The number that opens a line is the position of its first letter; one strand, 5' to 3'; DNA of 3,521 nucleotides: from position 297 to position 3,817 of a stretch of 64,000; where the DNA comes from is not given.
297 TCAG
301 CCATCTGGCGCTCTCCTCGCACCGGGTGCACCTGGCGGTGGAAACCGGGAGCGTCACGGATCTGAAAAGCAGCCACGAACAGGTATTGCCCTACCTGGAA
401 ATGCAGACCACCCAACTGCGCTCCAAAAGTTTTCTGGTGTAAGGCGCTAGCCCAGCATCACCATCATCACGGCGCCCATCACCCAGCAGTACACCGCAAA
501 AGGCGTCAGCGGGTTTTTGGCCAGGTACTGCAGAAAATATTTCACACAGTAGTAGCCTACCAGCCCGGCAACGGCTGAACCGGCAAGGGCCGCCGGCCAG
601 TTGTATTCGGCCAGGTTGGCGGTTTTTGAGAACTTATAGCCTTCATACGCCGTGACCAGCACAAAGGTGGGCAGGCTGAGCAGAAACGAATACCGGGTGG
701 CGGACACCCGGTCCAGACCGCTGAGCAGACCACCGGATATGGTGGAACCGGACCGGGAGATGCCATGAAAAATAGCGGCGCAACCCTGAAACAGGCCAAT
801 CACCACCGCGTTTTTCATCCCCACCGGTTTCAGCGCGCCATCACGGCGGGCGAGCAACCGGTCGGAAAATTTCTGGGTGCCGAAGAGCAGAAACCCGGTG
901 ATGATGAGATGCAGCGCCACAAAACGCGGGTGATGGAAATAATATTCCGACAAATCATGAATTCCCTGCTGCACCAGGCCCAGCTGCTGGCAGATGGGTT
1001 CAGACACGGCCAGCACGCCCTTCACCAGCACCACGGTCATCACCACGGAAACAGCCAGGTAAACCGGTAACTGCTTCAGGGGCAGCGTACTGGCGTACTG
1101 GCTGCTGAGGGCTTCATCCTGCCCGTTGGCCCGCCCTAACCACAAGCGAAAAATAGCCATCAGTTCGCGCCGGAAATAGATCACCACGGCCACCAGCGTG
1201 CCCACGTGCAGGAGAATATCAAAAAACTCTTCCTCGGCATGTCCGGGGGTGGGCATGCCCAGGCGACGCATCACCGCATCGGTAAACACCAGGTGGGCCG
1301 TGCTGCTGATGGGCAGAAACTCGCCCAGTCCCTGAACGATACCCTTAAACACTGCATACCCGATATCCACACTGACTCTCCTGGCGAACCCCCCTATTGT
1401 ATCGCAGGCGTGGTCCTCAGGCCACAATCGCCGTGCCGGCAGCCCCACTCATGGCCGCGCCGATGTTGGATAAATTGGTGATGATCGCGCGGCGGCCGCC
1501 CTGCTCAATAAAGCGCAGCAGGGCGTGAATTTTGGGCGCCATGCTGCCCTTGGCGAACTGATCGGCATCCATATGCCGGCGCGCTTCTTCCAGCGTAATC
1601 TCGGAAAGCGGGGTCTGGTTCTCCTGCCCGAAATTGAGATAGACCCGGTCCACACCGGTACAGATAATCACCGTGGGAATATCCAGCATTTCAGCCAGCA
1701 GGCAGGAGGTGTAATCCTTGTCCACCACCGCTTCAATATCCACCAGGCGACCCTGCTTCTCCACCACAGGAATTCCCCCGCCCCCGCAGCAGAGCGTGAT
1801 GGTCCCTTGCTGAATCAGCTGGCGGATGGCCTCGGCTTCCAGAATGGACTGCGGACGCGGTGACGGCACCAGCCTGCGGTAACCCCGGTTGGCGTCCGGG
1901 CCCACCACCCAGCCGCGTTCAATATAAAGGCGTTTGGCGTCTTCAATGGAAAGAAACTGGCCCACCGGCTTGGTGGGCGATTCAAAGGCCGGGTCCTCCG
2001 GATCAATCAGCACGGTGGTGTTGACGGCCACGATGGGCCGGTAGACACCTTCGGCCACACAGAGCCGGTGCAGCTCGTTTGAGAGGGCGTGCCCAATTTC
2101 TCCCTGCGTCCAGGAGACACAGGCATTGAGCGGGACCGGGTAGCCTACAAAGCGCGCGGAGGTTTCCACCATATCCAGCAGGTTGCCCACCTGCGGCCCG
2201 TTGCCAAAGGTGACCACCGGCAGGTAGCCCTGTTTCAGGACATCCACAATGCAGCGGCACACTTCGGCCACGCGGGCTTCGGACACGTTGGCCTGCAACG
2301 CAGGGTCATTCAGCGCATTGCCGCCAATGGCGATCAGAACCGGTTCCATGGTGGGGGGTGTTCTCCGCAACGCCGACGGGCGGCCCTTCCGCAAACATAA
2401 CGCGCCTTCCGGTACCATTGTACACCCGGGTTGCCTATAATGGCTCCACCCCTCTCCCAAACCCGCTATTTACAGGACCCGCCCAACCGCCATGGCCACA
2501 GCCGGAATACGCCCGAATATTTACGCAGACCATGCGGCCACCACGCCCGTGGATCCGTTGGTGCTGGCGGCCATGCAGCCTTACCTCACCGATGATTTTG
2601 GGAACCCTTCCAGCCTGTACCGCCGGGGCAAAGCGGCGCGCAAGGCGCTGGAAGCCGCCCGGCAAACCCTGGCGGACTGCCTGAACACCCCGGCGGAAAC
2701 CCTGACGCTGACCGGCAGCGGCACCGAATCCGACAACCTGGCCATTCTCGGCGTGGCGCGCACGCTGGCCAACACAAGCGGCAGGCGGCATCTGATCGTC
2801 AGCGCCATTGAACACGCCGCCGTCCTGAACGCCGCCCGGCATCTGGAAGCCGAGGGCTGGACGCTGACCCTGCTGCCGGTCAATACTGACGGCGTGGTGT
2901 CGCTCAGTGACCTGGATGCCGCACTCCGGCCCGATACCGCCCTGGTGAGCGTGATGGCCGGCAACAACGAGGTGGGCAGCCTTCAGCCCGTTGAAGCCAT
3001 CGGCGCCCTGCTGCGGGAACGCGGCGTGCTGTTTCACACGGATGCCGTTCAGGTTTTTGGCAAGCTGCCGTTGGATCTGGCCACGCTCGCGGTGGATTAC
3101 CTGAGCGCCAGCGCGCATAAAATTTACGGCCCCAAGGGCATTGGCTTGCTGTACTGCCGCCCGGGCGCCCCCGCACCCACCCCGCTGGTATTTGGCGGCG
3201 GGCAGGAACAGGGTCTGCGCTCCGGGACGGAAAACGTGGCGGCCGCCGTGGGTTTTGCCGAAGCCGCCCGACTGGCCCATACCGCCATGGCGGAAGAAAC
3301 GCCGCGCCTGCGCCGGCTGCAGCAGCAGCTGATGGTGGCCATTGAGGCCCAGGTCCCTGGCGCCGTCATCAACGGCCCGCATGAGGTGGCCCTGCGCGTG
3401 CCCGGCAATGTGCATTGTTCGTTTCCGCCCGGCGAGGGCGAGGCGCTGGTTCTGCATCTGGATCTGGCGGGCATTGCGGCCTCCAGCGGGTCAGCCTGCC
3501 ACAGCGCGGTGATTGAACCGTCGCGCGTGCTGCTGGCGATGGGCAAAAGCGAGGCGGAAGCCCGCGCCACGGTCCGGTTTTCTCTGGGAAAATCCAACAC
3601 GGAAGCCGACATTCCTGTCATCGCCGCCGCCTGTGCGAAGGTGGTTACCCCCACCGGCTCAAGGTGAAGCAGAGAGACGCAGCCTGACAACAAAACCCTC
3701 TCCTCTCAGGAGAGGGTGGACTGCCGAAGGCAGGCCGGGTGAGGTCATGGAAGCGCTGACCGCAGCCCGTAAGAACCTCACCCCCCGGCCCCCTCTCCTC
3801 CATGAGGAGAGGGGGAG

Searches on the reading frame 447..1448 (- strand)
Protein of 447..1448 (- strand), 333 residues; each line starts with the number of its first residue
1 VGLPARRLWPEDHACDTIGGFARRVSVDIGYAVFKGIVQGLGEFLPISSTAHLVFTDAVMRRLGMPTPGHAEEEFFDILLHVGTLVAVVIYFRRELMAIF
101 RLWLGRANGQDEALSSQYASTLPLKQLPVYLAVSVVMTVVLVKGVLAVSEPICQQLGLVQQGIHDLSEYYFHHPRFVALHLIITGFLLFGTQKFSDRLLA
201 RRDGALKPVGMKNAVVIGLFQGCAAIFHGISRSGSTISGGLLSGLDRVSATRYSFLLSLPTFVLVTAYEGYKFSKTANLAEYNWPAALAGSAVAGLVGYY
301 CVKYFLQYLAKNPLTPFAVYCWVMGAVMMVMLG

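Call 62: search_protein_families(library=pfam, proteins=[window:447-1448:-], max_evalue=0.001)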
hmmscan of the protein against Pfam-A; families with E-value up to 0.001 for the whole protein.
window:447-1448:- (333 aa): 1 family
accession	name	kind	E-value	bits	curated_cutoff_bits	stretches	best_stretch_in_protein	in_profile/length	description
PF02673.24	BacA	-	2.8e-63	214.5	33.4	1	32-327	1-257/257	Bacitracin resistance protein BacA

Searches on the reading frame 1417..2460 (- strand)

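Call 62: search_protein_families(library=pfam, proteins=[window:1417-2460:-], max_evalue=0.001)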
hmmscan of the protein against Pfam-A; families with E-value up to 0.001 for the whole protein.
window:1417-2460:- (347 aa): 1 family
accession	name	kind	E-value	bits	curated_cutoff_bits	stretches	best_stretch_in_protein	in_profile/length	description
PF00696.33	AA_kinase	-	1.7e-30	107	24.9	1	41-329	3-234/234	Amino acid kinase family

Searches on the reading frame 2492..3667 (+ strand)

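Call 62: search_protein_families(library=pfam, proteins=[window:2492-3667:+], max_evalue=0.001)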
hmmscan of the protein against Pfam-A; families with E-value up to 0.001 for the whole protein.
window:2492-3667:+ (391 aa): 2 families
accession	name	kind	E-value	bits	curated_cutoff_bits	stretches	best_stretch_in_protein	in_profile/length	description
PF00266.25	Aminotran_5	-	1.5e-73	248.4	21.5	1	10-374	1-368/371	Aminotransferase class-V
PF01212.27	Beta_elim_lyase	-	2.3e-05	24.3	27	1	55-188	36-172/288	Beta-eliminating lyase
